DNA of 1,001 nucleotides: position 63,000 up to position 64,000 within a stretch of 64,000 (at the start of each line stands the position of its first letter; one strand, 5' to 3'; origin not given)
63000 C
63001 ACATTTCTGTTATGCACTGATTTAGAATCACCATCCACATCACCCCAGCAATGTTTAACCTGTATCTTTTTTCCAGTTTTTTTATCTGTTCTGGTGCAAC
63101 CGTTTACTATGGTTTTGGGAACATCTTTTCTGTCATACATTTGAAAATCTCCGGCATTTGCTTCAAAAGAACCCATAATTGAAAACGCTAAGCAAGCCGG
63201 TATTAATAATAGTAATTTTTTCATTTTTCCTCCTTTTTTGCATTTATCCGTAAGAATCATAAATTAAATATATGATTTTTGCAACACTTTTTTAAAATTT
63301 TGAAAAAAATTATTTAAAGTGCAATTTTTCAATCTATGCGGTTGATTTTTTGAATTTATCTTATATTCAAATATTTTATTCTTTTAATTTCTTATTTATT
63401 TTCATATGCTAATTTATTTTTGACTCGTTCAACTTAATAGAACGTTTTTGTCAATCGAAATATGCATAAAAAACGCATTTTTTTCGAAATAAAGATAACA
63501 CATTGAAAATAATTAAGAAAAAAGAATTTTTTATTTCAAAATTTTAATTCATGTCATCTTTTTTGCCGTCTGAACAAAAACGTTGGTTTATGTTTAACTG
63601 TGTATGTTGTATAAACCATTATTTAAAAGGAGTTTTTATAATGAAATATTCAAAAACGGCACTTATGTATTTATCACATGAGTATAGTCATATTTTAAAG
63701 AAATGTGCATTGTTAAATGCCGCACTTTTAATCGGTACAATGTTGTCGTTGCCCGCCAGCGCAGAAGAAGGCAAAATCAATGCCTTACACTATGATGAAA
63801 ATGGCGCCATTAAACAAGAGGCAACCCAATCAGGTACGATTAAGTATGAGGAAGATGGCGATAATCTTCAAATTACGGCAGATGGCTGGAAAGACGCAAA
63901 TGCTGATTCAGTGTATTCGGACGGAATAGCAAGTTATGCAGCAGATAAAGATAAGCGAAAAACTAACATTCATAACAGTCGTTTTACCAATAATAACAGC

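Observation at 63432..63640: Sixth, variant switch with a TT core in front of an autotransporter-like gene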

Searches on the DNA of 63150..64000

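Call 79: search_rna_families(source=window, start=63150, end=64000, threshold=evalue, max_evalue=1)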
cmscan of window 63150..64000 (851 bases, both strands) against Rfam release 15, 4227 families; matches with E-value up to 1: 0.
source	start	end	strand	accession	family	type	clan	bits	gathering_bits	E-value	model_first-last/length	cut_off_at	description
